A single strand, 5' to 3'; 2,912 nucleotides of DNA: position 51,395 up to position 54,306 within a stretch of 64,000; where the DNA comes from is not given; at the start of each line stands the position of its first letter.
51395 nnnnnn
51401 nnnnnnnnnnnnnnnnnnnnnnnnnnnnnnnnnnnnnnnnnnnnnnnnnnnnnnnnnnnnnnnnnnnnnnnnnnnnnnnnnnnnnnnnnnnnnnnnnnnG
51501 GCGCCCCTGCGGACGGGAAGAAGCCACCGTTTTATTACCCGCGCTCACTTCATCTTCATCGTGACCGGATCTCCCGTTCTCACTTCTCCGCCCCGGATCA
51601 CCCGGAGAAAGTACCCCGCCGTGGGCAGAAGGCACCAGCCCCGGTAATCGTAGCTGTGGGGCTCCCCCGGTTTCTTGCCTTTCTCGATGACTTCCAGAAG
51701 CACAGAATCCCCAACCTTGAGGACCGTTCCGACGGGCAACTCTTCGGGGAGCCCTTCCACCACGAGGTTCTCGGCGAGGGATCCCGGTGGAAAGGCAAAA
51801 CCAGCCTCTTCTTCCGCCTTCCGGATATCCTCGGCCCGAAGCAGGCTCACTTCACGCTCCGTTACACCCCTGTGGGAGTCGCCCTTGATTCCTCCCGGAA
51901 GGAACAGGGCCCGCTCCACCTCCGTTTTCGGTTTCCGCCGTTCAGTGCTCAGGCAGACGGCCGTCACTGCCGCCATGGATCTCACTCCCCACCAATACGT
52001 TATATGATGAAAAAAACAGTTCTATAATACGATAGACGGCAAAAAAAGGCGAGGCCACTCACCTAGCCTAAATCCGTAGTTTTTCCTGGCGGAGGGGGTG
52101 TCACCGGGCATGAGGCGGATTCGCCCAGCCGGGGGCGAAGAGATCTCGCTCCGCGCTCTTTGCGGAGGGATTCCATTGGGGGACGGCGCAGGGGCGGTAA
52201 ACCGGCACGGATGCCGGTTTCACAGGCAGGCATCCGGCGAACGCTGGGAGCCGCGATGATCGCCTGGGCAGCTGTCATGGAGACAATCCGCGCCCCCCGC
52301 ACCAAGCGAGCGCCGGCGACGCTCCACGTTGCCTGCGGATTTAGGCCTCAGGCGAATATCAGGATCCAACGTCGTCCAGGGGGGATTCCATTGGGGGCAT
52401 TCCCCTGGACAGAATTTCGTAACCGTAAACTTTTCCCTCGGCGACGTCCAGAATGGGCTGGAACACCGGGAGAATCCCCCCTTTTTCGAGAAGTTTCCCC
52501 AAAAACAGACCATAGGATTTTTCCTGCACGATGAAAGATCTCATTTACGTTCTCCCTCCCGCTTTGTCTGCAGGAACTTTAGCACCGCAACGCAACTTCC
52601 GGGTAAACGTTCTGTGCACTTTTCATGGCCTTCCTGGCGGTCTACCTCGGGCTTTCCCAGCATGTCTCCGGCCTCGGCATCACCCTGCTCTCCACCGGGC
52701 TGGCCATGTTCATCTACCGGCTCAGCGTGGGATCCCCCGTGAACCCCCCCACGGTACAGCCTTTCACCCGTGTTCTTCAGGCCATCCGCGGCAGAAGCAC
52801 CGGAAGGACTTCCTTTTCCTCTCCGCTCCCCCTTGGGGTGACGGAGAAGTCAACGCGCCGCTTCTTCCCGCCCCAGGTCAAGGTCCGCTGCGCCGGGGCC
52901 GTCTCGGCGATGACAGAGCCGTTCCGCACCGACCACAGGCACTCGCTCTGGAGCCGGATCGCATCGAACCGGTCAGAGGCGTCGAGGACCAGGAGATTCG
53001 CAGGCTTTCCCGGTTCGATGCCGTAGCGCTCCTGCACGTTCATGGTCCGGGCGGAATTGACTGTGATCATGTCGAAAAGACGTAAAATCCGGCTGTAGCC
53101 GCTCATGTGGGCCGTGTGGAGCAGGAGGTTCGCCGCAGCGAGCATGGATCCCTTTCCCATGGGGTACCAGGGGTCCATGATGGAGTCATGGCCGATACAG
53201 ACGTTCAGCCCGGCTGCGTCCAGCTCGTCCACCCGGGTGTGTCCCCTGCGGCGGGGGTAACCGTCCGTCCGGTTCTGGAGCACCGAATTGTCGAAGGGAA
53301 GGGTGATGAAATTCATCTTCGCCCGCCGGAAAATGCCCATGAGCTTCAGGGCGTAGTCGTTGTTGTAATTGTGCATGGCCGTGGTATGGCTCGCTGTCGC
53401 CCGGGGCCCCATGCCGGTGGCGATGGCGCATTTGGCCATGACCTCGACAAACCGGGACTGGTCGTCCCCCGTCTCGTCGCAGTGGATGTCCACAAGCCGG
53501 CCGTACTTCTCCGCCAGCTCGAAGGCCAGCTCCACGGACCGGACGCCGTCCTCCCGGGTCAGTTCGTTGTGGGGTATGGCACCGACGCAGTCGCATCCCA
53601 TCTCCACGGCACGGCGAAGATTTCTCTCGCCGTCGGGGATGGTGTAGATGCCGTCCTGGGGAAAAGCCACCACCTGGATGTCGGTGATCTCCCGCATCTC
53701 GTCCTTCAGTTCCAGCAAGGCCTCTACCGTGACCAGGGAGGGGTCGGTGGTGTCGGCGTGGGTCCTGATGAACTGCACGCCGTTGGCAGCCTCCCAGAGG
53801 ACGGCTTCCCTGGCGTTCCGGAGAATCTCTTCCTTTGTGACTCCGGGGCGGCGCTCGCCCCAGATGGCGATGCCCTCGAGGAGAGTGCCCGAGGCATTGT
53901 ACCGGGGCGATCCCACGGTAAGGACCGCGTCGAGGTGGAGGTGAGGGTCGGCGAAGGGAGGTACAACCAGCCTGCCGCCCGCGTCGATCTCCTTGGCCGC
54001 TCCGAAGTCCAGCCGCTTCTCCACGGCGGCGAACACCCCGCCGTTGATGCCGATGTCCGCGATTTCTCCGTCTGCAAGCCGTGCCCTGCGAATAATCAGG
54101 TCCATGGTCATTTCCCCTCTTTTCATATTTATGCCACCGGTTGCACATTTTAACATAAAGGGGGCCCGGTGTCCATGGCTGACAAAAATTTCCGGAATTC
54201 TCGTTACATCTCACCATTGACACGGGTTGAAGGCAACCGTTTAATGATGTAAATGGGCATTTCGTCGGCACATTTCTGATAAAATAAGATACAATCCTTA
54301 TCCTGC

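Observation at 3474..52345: Dispersed MITE-like repeat family with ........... termini, linked to gene relics and cassette boundaries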

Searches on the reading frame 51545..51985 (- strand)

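Call 19: search_protein_families(library=pfam, proteins=[window:51545-51985:-], max_evalue=0.001)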
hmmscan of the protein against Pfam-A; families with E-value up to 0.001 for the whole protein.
window:51545-51985:- (146 aa): 1 family
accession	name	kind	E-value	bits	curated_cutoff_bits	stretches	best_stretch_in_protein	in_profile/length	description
PF03473.23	MOSC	-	1e-09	38.9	22.7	1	37-100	3-67/120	MOSC domain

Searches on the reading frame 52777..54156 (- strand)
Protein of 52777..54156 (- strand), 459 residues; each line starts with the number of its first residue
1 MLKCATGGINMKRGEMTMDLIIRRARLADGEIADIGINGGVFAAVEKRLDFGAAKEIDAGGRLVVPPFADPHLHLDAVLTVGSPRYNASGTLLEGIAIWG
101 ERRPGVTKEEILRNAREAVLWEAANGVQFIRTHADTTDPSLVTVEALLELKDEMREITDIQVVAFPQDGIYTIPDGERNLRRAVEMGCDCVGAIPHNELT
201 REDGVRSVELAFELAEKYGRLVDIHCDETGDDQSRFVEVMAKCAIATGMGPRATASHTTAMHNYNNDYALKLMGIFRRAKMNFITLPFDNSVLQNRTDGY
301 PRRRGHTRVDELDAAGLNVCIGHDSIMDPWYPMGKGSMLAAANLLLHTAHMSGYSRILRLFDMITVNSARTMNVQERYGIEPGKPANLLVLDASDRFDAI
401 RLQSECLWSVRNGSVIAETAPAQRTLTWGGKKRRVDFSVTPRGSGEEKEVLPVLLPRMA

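Call 19: search_protein_families(library=pfam, proteins=[window:52777-54156:-], max_evalue=0.001)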
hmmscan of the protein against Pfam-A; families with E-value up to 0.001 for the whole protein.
window:52777-54156:- (459 aa): 2 families
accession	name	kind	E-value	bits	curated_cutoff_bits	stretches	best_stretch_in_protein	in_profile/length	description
PF07969.17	Amidohydro_3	-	2.8e-44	152.8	29.7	1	55-413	1-468/472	Amidohydrolase family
PF01979.26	Amidohydro_1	-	1.9e-14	54.1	25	1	64-393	2-320/345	Amidohydrolase family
